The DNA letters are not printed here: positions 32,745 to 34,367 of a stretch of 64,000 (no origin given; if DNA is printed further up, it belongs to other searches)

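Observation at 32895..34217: Stand-alone CYP4/CYP102-clan cytochrome P450 embedded antisense inside the T4BSS operon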

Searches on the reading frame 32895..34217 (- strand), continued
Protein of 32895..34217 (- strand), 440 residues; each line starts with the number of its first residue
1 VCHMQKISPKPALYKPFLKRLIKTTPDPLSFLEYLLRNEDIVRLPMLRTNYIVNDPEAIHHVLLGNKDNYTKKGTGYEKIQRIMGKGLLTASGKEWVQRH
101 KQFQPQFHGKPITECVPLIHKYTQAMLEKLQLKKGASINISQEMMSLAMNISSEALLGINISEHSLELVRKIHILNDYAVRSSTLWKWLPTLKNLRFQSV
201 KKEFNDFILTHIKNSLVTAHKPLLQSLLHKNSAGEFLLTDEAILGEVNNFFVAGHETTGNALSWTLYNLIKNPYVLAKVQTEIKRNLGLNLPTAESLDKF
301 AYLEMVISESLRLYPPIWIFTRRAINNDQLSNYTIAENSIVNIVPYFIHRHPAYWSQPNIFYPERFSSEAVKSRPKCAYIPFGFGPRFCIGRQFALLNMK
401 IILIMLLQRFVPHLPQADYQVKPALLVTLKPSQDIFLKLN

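Call 57: search_solved_structures(query=A1, max_evalue=1e-20, show_alignments=1)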
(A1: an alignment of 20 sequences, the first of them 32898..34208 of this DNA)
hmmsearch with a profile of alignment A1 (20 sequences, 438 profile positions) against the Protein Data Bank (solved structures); distinct sequences matched with E-value up to 1e-20: 277 (the best 60 are shown).
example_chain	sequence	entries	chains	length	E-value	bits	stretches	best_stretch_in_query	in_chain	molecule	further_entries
7wzl_A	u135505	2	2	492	5.7e-75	255.9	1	11-434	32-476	Putative cytochrome P450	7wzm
5vcd_A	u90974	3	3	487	1.1e-67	231.9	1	47-437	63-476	Cytochrome P450 3A4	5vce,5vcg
9yk4_A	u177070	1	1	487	2.3e-66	227.6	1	48-437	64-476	Cytochrome P450 3A4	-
6ma7_A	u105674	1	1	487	2.7e-66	227.3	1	48-437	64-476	Cytochrome P450 3A4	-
4ny4_A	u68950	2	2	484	3.9e-66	226.8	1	48-437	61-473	Cytochrome P450 3A4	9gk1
1w0e_A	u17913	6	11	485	4e-66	226.8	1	48-437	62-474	CYTOCHROME P450 3A4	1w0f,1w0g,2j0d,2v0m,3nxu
1tqn_A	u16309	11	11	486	4e-66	226.8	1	48-437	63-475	cytochrome P450 3A4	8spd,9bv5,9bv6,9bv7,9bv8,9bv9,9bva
7lxl_A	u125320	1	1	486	4e-66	226.8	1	48-437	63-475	Cytochrome P450 3A4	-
3tjs_A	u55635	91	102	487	4e-66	226.8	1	48-437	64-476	Cytochrome P450 3A4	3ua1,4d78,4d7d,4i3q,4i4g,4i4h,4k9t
4d6z_A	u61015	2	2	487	9.1e-66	225.6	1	48-437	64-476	CYTOCHROME P450 3A4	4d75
2q9f_A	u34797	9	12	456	1.3e-65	225.2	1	26-435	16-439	Cytochrome P450 46A1 | Cholesterol 24-hydroxylase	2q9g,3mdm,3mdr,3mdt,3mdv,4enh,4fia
7kvk_A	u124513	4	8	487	1.3e-65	225.2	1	48-437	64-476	Cytochrome P450 3A4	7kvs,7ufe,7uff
7lrl_A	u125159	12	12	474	1.4e-65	225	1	26-435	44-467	Cholesterol 24-hydroxylase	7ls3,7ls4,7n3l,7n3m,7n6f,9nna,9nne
6j94_A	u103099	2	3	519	3.3e-65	223.8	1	25-437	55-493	Protein LUTEIN DEFICIENT 5, chloroplastic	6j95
6l8i_A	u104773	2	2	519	4.1e-65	223.4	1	25-437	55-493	Protein LUTEIN DEFICIENT 5, chloroplastic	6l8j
5veu_A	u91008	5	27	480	1e-63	218.8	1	85-437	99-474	Cytochrome P450 3A5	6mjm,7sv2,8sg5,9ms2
7lad_A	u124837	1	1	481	1e-63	218.8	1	85-437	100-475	Cytochrome P450 3A5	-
8gk3_A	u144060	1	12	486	4.5e-62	213.4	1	48-415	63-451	Cytochrome P450 3A7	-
7mk8_A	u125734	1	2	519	5.7e-62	213.1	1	48-415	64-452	Isoform 2 of Cytochrome P450 3A7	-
6c93_A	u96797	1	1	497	6.5e-62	212.9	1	71-435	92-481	Cytochrome P450 4B1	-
5t6q_A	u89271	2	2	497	1.1e-60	208.9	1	71-435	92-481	Cytochrome P450 4B1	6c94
3dbg_A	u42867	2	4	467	1.3e-56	195.4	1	16-428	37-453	Putative cytochrome P450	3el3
7f3h_A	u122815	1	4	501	9.9e-56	192.5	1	59-435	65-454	Bifunctional cytochrome P450/NADPH--P450 reductase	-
9wuk_A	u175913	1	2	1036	1.8e-55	191.7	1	17-435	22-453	bifunctional cytochrome P450/NADPH--P450 reductase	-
9wuc_A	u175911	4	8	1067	1.9e-55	191.6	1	17-435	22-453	bifunctional cytochrome P450/NADPH--P450 reductase | SoP450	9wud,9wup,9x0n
7f3w_A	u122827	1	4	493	4.2e-55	190.5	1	59-435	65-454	cytochrome P450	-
8hkj_A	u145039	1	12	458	6.1e-55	189.9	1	16-434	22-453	Bifunctional cytochrome P450/NADPH--P450 reductase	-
3cbd_A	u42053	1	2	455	9.6e-55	189.3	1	76-430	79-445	Bifunctional P-450/NADPH-P450 reductase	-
4h24_A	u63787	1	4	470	3.4e-54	187.5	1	76-431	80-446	Cytochrome P450-BM3 variant P450BM3-Cis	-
3psx_A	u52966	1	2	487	3.8e-54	187.3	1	73-430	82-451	Bifunctional P-450/NADPH-P450 reductase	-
8q2f_A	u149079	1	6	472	4e-54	187.2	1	71-430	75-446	Bifunctional cytochrome P450/NADPH--P450 reductase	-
7wde_A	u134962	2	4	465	6.2e-54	186.6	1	73-430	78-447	Bifunctional cytochrome P450/NADPH--P450 reductase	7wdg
1zoa_A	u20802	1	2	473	6.9e-54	186.5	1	73-430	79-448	Bifunctional P-450:NADPH-P450 reductase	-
2nnb_A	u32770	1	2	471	1.4e-53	185.4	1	73-430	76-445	Bifunctional P-450:NADPH-P450 reductase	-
7y9l_A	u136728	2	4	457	1.6e-53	185.3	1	73-430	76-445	Bifunctional cytochrome P450/NADPH--P450 reductase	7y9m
7y0r_A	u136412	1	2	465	1.6e-53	185.2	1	77-430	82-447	Bifunctional cytochrome P450/NADPH--P450 reductase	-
4key_A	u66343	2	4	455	1.9e-53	185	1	73-430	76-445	Bifunctional P-450/NADPH-P450 reductase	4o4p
6hn8_A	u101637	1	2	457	1.9e-53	185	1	73-430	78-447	Bifunctional cytochrome P450/NADPH--P450 reductase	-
4kf2_A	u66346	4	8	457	1.9e-53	185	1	73-430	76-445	Bifunctional P-450/NADPH-P450 reductase | Bifunctional cytochrome P450/NADPH--P450 reductase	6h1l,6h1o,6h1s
6h1t_A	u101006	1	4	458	1.9e-53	185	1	73-430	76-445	Bifunctional cytochrome P450/NADPH--P450 reductase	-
4kew_A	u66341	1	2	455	2.1e-53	184.8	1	73-430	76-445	Bifunctional P-450/NADPH-P450 reductase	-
4kf0_A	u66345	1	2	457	2.2e-53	184.8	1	73-430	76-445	Bifunctional P-450/NADPH-P450 reductase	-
2uwh_A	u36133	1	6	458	2.2e-53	184.8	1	73-430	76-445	BIFUNCTIONAL P-450: NADPH-P450 REDUCTASE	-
5b2u_A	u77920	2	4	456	2.6e-53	184.6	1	73-430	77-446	Bifunctional cytochrome P450/NADPH--P450 reductase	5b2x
9ist_A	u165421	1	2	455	2.9e-53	184.4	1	74-430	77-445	Bifunctional cytochrome P450/NADPH--P450 reductase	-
9iss_A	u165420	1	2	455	2.9e-53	184.4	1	74-430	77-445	Bifunctional cytochrome P450/NADPH--P450 reductase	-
7wy3_A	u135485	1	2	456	3.1e-53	184.3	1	73-430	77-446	Bifunctional cytochrome P450/NADPH--P450 reductase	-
9isu_A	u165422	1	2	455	3.2e-53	184.3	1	74-430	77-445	Bifunctional cytochrome P450/NADPH--P450 reductase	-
1bu7_A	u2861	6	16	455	3.5e-53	184.1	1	73-430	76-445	PROTEIN (CYTOCHROME P450) | CYTOCHROME P450 BM-3 | CYTOCHROME P450 102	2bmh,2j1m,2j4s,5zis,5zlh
23ub_A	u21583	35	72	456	3.5e-53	184.1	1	73-430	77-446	Bifunctional cytochrome P450/NADPH--P450 reductase | Bifunctional P-450/NADPH-P450 reductase | Bifunctional cytochrome P450/NADPH-P450 reductase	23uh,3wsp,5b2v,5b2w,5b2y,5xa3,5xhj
1bvy_A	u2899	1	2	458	3.6e-53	184.1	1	73-430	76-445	PROTEIN (CYTOCHROME P450 BM-3)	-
4zfa_A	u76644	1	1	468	3.8e-53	184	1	73-430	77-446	Bifunctional P-450/NADPH-P450 reductase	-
3ben_A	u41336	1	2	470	3.9e-53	184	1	73-430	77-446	Cytochrome P450 102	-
2ij2_A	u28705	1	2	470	3.9e-53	184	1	73-430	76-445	Cytochrome P450 BM3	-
1fag_A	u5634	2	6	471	3.9e-53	184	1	73-430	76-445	CYTOCHROME P450 BM-3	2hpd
1jpz_A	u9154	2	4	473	4e-53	183.9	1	73-430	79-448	BIFUNCTIONAL P-450:NADPH-P450 REDUCTASE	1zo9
6k24_A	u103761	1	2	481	4.2e-53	183.9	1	73-430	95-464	Bifunctional cytochrome P450/NADPH--P450 reductase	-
5og9_A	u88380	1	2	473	4.4e-53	183.8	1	75-430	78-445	Bifunctional cytochrome P450/NADPH--P450 reductase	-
4kpa_A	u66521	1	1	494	4.4e-53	183.8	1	73-430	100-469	Cytochrome P450 BM-3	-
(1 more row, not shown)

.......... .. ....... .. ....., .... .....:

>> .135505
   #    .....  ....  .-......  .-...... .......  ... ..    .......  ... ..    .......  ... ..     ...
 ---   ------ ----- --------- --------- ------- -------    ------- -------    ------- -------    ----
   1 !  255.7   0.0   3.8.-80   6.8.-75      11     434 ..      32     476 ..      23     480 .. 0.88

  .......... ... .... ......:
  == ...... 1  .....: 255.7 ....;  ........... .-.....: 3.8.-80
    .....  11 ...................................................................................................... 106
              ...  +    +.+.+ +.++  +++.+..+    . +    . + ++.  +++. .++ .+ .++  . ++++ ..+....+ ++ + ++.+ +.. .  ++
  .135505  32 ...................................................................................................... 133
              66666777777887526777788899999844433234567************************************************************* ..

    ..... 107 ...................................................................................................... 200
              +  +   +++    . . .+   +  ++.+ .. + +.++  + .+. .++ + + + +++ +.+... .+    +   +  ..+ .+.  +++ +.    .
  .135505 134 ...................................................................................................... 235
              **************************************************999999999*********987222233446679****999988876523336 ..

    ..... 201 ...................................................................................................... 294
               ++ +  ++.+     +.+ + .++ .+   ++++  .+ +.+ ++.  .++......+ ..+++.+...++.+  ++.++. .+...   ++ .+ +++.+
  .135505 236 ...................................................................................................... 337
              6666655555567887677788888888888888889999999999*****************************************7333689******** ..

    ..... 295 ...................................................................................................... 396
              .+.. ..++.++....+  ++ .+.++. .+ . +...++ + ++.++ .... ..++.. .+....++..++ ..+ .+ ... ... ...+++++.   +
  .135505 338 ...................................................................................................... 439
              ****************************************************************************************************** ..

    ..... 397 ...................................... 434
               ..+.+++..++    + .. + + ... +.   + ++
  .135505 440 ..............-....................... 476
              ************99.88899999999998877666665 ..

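Call 60: find_encoding_contigs(protein=P0030, flank=8000, max_places=2)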
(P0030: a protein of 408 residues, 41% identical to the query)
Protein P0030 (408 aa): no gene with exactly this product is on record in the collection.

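Call 61: find_encoding_contigs(protein=P0027, flank=8000, max_places=2)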
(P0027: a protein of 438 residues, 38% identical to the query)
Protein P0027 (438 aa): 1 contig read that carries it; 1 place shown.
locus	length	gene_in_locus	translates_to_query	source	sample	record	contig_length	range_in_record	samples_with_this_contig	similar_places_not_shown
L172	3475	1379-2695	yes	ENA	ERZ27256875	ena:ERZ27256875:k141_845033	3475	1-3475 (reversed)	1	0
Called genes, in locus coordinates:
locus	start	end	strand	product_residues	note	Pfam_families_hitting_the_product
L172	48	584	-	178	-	PF00691:OmpA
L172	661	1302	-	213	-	PF11393:T4BSS_DotI_IcmL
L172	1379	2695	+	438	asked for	PF00067:p450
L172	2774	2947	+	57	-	-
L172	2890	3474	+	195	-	?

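Call 70: list_cluster_members(proteins=[window:32898-34208:-, P0012, P0018, P0028, P0032])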
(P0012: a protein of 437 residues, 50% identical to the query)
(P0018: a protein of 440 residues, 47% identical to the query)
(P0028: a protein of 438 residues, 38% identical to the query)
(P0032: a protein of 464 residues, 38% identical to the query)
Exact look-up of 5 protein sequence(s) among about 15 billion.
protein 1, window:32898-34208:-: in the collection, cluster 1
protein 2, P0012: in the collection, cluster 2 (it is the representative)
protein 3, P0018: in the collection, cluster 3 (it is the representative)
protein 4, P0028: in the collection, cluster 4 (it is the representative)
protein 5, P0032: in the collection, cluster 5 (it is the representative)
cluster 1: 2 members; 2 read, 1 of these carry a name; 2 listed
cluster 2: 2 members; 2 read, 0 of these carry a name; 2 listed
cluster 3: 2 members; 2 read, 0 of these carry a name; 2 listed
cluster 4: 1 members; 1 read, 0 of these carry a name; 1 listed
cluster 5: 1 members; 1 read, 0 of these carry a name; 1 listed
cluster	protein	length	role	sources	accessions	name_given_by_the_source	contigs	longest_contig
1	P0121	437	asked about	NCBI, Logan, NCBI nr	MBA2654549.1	MAG: cytochrome P450 [Gammaproteobacteria bacterium] | cytochrome P450 [Gammaproteobacteria bacterium]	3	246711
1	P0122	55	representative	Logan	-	-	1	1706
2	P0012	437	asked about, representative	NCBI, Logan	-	-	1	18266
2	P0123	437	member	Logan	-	-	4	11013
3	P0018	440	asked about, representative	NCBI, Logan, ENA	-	-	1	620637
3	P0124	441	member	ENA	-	-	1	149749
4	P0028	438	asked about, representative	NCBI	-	-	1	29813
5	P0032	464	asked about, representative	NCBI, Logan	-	-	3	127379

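Call 83: search_protein_representatives(alignment_id=A4)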
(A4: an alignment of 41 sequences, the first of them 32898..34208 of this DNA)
Query: 41 sequences, 440 profile positions. Proteins with E-value up to 0.001 (for the whole library): 128356; up to 1e-10: 71187; up to 1e-30: 24291. The best 150 are listed.
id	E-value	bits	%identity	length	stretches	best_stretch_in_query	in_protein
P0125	9.1e-197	670.5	-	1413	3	70-439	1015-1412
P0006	4.2e-191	651.8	-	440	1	3-438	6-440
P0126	1.2e-172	591.1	-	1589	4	47-438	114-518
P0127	2.0e-165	567.2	-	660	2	27-437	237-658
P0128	5.9e-165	565.6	-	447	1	3-438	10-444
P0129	4.3e-160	549.6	-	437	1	1-438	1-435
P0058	2.1e-152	524.3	-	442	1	3-439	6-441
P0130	5.9e-150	516.2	-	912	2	21-436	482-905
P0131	1.7e-148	511.4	-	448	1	11-438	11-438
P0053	2.0e-144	498.0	-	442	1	1-438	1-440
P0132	2.1e-143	494.6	-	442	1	1-437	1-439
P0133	2.6e-137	474.6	-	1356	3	31-425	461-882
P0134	2.9e-137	474.4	-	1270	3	37-417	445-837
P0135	1.9e-133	461.8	-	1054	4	199-439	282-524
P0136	2.9e-133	461.2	-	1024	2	71-439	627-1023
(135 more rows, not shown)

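Call 85: search_protein_families(library=pfam, proteins=[L172:2774-2947:+, L172:2890-3474:+, L171:3599-5167:+, L171:5274-7247:-, L008:11342-13426:-, L170:5785-6126:-, L170:6541-6903:-, L170:7275-8237:-], max_evalue=0.01)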
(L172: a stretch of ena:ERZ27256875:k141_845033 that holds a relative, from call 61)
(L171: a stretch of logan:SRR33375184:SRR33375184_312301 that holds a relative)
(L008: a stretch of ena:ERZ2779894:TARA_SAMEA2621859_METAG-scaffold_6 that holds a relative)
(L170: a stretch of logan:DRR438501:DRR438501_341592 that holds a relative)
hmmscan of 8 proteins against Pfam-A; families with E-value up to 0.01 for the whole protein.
L172:2774-2947:+ (57 aa): 0 families

L172:2890-3474:+ (195 aa): 1 family
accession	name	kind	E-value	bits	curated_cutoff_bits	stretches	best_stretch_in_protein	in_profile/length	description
PF13635.12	DUF4143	-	3.2e-07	30.6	28.1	1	78-192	9-120/160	Domain of unknown function (DUF4143)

L171:3599-5167:+ (522 aa): 0 families

L171:5274-7247:- (657 aa): 1 family
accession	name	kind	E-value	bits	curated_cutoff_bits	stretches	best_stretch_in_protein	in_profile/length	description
PF12696.13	TraG-D_C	-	1.9e-09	38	22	1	301-403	1-105/126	TraM recognition site of TraD and TraG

L008:11342-13426:- (694 aa): 0 families

L170:5785-6126:- (113 aa): 0 families

L170:6541-6903:- (120 aa): 0 families

L170:7275-8237:- (320 aa): 1 family
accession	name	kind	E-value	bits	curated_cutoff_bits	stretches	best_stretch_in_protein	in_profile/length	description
PF03472.21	Autoind_bind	-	0.0021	18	23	1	51-141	38-132/149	Autoinducer binding domain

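Call 90: find_encoding_contigs(protein=P0036, flank=8000, max_places=2)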
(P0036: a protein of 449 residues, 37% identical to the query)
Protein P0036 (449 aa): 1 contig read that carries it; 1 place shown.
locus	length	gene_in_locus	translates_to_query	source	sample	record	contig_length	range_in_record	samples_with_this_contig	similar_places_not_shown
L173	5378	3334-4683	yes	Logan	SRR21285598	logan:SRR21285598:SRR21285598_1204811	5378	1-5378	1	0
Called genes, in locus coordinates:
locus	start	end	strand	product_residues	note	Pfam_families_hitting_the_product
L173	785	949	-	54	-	-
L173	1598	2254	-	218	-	-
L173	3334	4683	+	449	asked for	PF00067:p450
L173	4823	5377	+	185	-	?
